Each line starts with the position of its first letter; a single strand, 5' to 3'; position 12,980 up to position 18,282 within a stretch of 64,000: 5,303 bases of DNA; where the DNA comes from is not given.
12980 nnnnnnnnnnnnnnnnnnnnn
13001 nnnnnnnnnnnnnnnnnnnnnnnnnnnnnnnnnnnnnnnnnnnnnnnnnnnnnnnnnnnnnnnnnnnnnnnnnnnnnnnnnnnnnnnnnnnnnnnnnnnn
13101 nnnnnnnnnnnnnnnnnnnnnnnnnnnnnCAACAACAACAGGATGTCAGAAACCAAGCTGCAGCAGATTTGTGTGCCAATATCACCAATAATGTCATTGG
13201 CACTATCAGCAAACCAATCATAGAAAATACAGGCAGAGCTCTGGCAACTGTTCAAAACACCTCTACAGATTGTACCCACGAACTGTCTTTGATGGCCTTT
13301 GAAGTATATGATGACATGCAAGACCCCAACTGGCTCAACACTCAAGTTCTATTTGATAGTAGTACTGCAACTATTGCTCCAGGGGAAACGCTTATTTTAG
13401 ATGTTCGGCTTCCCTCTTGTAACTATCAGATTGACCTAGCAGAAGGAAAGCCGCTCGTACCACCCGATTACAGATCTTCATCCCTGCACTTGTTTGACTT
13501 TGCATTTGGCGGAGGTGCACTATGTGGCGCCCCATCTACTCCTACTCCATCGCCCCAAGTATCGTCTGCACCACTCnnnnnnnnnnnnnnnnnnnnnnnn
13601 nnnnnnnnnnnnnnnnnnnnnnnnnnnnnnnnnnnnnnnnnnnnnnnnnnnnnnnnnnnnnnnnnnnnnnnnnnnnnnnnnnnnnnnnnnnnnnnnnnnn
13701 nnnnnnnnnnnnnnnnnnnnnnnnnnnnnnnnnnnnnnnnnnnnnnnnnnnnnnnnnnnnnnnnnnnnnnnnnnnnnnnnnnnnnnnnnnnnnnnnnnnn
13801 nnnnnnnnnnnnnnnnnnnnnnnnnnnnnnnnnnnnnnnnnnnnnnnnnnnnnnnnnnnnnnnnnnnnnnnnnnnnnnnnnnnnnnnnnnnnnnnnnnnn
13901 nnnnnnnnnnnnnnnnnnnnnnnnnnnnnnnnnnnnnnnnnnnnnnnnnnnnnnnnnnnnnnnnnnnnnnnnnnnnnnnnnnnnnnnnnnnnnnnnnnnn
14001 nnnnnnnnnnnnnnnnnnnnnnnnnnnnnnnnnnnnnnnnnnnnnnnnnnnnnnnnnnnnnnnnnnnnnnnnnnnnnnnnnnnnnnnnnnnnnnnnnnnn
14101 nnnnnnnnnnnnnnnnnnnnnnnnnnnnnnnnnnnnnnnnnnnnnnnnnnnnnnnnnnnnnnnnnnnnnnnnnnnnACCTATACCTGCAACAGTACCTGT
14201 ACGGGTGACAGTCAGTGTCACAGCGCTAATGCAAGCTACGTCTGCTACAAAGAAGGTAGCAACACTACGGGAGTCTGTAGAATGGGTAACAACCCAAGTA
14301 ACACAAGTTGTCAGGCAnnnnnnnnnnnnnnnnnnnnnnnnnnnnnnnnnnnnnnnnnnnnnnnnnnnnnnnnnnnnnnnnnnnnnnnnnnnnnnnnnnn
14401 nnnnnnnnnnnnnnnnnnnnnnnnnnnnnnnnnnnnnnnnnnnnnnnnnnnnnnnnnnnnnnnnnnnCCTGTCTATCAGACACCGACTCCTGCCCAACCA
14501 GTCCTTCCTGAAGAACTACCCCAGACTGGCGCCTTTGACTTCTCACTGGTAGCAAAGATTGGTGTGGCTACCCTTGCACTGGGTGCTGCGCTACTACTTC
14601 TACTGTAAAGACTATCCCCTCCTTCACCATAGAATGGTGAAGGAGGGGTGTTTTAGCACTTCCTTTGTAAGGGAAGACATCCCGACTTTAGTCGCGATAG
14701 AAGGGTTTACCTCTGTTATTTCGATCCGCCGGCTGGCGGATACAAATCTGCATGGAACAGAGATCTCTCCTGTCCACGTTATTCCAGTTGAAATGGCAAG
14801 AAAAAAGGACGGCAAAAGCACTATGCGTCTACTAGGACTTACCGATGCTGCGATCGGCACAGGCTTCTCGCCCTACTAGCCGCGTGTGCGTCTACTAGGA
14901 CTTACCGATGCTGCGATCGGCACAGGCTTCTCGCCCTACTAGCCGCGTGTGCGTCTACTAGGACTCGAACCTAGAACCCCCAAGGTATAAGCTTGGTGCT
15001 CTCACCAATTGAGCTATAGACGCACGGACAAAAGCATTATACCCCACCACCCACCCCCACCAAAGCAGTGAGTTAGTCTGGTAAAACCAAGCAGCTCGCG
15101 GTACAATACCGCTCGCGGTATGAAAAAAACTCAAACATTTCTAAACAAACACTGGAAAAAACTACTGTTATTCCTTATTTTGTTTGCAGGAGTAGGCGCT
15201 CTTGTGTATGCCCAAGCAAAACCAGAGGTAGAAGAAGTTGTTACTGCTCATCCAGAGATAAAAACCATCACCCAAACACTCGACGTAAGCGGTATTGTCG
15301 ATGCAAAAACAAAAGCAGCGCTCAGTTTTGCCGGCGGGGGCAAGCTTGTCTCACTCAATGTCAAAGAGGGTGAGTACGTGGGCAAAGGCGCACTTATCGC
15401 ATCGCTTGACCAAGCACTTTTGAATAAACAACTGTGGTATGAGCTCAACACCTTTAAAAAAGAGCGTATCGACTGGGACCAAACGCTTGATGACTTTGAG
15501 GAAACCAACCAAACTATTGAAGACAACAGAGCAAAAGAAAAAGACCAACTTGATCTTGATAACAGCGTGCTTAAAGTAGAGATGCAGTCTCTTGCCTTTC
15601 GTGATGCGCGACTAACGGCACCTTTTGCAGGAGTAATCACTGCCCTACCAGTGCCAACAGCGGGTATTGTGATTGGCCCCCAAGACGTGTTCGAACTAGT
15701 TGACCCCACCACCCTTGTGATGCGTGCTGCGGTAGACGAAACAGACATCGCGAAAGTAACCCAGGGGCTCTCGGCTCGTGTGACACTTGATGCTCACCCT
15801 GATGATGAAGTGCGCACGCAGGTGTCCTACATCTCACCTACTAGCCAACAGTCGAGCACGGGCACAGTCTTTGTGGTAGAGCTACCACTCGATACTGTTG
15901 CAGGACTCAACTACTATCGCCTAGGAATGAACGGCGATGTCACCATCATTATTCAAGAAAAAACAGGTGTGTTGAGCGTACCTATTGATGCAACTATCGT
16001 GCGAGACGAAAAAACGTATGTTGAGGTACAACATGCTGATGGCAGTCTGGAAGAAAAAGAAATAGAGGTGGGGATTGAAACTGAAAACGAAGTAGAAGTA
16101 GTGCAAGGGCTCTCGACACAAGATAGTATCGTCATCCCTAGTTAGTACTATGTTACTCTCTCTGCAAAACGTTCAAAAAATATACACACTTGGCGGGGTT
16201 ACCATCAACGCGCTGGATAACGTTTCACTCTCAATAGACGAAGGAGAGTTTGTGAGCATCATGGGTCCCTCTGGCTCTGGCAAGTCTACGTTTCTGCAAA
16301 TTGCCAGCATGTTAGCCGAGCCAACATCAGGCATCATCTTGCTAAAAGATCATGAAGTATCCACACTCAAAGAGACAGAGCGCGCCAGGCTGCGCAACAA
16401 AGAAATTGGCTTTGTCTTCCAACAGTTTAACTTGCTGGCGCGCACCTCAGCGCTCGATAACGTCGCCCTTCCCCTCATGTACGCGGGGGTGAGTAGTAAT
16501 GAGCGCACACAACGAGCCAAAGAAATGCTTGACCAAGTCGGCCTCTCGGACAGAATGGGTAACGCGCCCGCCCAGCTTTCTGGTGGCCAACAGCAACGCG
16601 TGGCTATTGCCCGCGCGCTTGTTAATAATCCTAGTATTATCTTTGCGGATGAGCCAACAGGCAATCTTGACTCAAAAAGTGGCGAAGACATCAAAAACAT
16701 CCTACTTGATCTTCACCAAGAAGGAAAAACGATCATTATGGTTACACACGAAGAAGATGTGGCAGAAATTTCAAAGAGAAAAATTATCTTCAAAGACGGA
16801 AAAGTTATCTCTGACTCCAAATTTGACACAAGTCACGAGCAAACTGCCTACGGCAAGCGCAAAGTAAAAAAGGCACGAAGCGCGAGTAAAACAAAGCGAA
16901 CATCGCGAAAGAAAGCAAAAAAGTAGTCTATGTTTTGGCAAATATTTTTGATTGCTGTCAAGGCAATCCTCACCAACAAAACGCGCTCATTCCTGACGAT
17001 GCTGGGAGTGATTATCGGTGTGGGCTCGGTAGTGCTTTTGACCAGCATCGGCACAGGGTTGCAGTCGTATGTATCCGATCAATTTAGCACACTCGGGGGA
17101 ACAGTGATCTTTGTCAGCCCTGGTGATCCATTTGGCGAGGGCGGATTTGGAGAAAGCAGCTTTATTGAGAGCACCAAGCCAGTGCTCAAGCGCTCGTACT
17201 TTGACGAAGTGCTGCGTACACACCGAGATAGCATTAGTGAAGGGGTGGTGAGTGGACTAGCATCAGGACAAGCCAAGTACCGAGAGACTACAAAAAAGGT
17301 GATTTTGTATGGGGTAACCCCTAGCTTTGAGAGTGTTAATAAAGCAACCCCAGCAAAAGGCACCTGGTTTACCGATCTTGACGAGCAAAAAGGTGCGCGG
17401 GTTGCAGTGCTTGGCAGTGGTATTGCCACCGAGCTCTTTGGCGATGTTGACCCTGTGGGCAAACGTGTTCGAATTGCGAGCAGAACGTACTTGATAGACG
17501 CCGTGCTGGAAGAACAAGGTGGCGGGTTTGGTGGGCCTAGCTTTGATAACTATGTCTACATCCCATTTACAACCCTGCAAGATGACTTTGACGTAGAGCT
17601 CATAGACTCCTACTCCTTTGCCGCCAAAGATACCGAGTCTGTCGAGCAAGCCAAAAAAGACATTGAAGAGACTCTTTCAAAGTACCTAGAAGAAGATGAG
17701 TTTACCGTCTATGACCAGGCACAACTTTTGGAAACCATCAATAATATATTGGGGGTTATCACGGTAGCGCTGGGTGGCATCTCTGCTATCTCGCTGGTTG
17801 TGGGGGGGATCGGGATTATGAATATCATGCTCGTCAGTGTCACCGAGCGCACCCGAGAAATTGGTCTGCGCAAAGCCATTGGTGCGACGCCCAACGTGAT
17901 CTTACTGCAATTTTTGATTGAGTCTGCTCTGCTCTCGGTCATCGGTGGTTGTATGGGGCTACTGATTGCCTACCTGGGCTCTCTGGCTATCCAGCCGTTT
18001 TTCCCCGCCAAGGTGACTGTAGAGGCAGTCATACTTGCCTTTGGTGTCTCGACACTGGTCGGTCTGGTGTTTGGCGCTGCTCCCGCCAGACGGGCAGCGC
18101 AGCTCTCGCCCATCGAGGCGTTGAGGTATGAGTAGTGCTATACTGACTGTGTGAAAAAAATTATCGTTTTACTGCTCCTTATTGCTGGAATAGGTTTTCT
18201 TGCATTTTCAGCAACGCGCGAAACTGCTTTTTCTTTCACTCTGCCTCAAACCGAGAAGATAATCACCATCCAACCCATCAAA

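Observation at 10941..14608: Tandem paralogous sortase-substrate surface proteins built from a six-Cys ~45-aa repeat module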

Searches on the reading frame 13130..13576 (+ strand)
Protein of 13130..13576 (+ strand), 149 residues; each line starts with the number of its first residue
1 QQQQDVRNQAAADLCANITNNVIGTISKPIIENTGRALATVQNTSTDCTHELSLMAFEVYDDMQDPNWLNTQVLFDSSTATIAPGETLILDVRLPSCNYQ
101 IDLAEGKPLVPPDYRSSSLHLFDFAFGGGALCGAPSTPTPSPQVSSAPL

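Call 78: search_solved_structures(query=window:13130-13576:+, max_evalue=10)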
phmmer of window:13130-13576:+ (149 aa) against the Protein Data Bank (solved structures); distinct sequences matched with E-value up to 10: 1.
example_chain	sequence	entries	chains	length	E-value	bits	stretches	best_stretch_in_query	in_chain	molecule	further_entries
5cwf_A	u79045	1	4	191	1.4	12.3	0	9-70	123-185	Designed helical repeat protein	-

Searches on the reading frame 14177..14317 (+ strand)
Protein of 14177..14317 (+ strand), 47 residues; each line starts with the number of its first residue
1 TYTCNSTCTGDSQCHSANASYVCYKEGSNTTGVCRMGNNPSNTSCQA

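Call 28: predict_structure(alignment_id=A1)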
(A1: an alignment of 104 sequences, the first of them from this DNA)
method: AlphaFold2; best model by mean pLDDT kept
length: 47 residues; sequences in the alignment: 104
mean_pLDDT: 92.9   pTM: 0.70
mean pLDDT of the five models: 92.9, 92.7, 92.0, 91.1, 89.6
residues with pLDDT >= 90: 37; 70-90: 10; 50-70: 0; < 50: 0
segments of 3 or more residues with pLDDT < 50: none
pLDDT, mean of each block of 10 residues (from residue 1): 91 94 92 95 91
secondary structure, 60 per line:
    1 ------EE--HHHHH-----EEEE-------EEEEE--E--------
elements in order: H11-15 E21-24 E32-36

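Call 30: search_protein_representatives(alignment_id=A1)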
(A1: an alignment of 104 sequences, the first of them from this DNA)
Query: 104 sequences, 44 profile positions. Proteins with E-value up to 0.001 (for the whole library): 570; up to 1e-10: 257; up to 1e-30: 54. The best 150 are listed.
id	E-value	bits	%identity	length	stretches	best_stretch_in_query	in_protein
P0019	5.3e-91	314.7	-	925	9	1-44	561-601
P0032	1.2e-82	287.9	-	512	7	1-43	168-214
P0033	1.8e-75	265.0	-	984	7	1-44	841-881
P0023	8.8e-70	246.7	-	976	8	2-44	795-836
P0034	2.9e-69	245.1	-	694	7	2-44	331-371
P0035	5.6e-69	244.2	-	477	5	2-44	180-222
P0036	1.6e-64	229.9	-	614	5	1-44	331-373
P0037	3.3e-62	222.5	-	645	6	2-42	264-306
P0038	3.1e-56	203.3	-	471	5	3-43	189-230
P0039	6.7e-55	199.1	-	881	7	2-44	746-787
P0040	5.5e-52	189.8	-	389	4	1-44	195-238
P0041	2.4e-51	187.7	-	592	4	1-44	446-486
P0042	2.1e-50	184.7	-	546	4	1-43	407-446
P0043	2.7e-50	184.3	-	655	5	2-43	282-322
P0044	1.1e-47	176.1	-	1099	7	2-44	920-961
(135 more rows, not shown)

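Call 36: fold_search(model_id=the predicted structure, library=pdb)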
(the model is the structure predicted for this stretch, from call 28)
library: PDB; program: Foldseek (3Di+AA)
matches with E <= 10: 3; with E <= 0.001: 0
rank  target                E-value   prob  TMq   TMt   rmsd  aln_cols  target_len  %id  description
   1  3tw5_A                1.0e+00  0.75  0.59  0.09   1.6        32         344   22  Crystal structure of the GP42 transglutaminase from Phytophthora sojae (released 2011-10-12)
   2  6i31_B                4.0e+00  0.25  0.51  0.53   1.7        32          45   34  Crystal structure of the tick chemokine-binding protein Evasin-3 (released 2019-06-19)
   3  6i31_A                4.9e+00  0.18  0.50  0.45   3.2        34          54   32  Crystal structure of the tick chemokine-binding protein Evasin-3 (released 2019-06-19)

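Call 37: search_protein_families(library=pfam, alignment_id=A1, max_evalue=10)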
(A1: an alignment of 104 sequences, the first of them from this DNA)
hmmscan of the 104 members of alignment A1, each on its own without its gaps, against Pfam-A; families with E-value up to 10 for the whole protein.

A. member 1, seq(47 aa): 1 family
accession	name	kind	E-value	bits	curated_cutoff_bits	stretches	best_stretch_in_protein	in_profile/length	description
PF16683.11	TGase_elicitor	-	0.64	9.2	25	1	4-34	84-114/361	Transglutaminase elicitor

B. families by the number of members that match (of 104 scanned): 34 families (the first 25 are shown)
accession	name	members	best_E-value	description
PF02977.21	CarbpepA_inh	16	0.042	Carboxypeptidase A inhibitor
PF23416.1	DUF7107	15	0.00051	Domain of unknown function (DUF7107)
PF21164.2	Dumpy_DPY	12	0.00044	Dumpy, DPY module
PF00095.26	WAP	9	0.45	WAP-type (Whey Acidic Protein) 'four-disulfide core'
PF13333.12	rve_2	6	0.0021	Integrase core domain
PF12947.13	EGF_3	6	0.011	EGF domain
PF07127.16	Nodulin_late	5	0.14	Late nodulin domain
PF01666.22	DX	4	0.0011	DX module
PF01683.23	EB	3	0.042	EB module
PF07473.16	Toxin_11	3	0.064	Spasmodic peptide gm9a; conotoxin from Conus species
PF12809.12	Metallothi_Euk2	2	0.024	Eukaryotic metallothionein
PF22906.1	GULLO2-like_3rd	2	0.057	L-gulonolactone oxidase 2-like, C-terminal domain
PF13540.12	RCC1_2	1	0.015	Regulator of chromosome condensation (RCC1) repeat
PF23891.1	DUF7243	1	0.024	Family of unknown function (DUF7243)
PF07773.17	TCTN_DUF1619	1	0.048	Tectonic domain of DUF1619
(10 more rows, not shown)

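Call 38: search_solved_structures(query=A1, max_evalue=10)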
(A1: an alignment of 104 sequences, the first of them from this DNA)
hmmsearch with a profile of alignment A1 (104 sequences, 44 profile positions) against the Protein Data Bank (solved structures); distinct sequences matched with E-value up to 10: 8.
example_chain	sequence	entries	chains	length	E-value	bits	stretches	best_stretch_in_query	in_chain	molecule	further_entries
7eqz_I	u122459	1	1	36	0.27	14.7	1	4-31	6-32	Metallocarboxypeptidase inhibitor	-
4cpa_I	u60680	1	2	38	0.32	14.4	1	4-31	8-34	METALLOCARBOXYPEPTIDASE INHIBITOR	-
1h20_A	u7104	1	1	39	0.34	14.4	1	4-31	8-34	METALLOCARBOXYPEPTIDASE INHIBITOR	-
8sdp_I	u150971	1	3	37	0.59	13.6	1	4-25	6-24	Cysteine knot peptide 3A7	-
8sdm_I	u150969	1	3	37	1.3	12.5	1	4-25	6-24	Cysteine-containing peptide 3B3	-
8se8_I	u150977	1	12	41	1.5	12.3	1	4-25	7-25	Cysteine knot peptide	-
8se7_I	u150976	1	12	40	1.6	12.2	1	4-25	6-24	Cysteine knot peptide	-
2hlg_A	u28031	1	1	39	10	9.6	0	4-25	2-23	Fruit-specific protein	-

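Call 96: fold_search(model_id=the predicted structure, library=viral)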
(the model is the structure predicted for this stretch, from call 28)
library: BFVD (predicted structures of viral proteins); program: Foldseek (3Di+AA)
matches with E <= 10: 11; with E <= 0.001: 0
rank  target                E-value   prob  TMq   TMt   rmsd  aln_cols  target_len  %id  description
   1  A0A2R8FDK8            1.9e+00  0.51  0.51  0.10   1.6        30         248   20  EGF-like domain-containing protein (Fragment) [Brazilian cedratvirus IHUMI]
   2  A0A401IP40            3.5e+00  0.18  0.45  0.18   2.1        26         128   15  Wsv306-like protein [Hemigrapsus takanoi nimavirus]
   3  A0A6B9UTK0            4.6e+00  0.11  0.42  0.05   3.2        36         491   33  (no name in the UniProt tables at hand)
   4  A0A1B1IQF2            4.6e+00  0.07  0.41  0.26   4.3        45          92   13  (no name in the UniProt tables at hand)
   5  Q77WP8                4.9e+00  0.03  0.26  0.14   2.7        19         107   32  Envelope glycoprotein (Fragment) [Human immunodeficiency virus 2]
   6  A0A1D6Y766            5.3e+00  0.14  0.43  0.05   1.7        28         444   21  (no name in the UniProt tables at hand)
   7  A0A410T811            5.3e+00  0.03  0.29  0.11   3.0        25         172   24  Uncharacterized protein [Pseudomonas phage Henu5]
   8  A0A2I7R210            5.7e+00  0.04  0.30  0.14   5.5        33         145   15  (no name in the UniProt tables at hand)
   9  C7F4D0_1              7.9e+00  0.11  0.49  0.02   3.0        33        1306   27  (no name in the UniProt tables at hand)
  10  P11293                8.5e+00  0.02  0.33  0.08   6.7        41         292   17  Large envelope protein (Fragment) [Woodchuck hepatitis B virus (isolate w64/pWS23)]
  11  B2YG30                9.7e+00  0.01  0.25  0.12   4.3        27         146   18  Uncharacterized protein [Musca hytrovirus(isolate Musca domestica/United States/Boucias/-)]

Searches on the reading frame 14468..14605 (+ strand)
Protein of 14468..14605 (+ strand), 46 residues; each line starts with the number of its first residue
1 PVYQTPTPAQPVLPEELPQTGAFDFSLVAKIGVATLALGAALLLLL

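Call 53: find_homologous_proteins(query=A3, max_evalue=0.01)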
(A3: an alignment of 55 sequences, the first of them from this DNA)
Query A3 (55 sequences): 5335 candidates shared short words with the query, none scored E <= 0.01.

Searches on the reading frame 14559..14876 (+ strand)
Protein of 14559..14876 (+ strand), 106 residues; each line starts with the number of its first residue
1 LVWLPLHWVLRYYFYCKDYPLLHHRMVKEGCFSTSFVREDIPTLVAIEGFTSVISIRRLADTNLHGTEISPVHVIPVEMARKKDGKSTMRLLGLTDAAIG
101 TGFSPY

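Call 23: search_protein_families(library=pfam, proteins=[window:14559-14876:+], max_evalue=0.01)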
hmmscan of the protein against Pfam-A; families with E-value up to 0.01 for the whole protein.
window:14559-14876:+ (106 aa): 0 families

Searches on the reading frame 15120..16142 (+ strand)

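Call 23: search_protein_families(library=pfam, proteins=[window:15120-16142:+], max_evalue=0.01)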
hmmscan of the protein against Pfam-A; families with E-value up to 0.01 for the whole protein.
window:15120-16142:+ (341 aa): 3 families
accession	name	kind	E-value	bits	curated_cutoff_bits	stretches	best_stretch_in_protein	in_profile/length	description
PF13437.12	HlyD_3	-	9.3e-15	55.7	22.2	1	165-252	2-88/106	HlyD family secretion protein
PF16576.10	HlyD_D23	-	1.3e-12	47.9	30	1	51-246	3-192/214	Barrel-sandwich domain of CusB or HlyD membrane-fusion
PF13533.13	Biotin_lipoyl_2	-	3.1e-06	27.3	29.8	1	73-97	8-32/32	Biotin-lipoyl like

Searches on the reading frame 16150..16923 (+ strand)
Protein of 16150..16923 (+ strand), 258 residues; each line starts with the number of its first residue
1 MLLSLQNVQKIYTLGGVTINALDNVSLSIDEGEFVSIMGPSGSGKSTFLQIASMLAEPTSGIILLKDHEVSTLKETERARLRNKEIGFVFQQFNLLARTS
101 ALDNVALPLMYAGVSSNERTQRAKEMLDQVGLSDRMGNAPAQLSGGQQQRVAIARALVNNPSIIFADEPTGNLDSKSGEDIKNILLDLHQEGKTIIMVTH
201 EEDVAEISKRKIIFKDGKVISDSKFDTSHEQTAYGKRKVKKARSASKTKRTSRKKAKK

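Call 23: search_protein_families(library=pfam, proteins=[window:16150-16923:+], max_evalue=0.01)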
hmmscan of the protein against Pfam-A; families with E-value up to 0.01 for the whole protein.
window:16150-16923:+ (258 aa): 7 families
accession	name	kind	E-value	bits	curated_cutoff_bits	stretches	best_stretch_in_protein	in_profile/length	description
PF00005.33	ABC_tran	-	5.4e-37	127.9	25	1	22-170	1-136/137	ABC transporter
PF02463.25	SMC_N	-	2.8e-05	24.1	40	1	33-209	25-206/220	RecF/RecN/SMC N terminal domain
PF25199.1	nSTAND_NTPase5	-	3.3e-05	24.2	34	1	30-86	39-98/145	Novel STAND NTPase 5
PF13304.12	AAA_21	-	4.4e-05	24.1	27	1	35-58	2-25/304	AAA domain, putative AbiEii toxin, Type IV TA system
PF13555.12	AAA_29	-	0.00037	20.6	27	1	23-49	13-39/61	P-loop containing region of AAA domain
PF02534.20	T4SS-DNA_transf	-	0.0015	17.9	20.1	1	27-105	37-117/468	Type IV secretory system Conjugative DNA transfer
PF13671.12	AAA_33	-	0.0041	17.9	27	1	37-82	4-46/143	AAA domain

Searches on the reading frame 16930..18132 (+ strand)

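Call 23: search_protein_families(library=pfam, proteins=[window:16930-18132:+], max_evalue=0.01)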
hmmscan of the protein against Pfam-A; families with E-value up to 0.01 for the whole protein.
window:16930-18132:+ (401 aa): 3 families
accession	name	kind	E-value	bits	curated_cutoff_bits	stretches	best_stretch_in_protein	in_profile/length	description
PF12704.14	MacB_PCD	-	2e-43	149.5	27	1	20-247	1-206/207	MacB-like periplasmic core domain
PF02687.27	FtsX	-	1.1e-19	71.1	25.5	1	284-394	3-120/120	FtsX-like permease C-terminal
PF15527.11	Ntox22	-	0.0021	18.5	25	0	272-310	86-124/129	Bacterial toxin 22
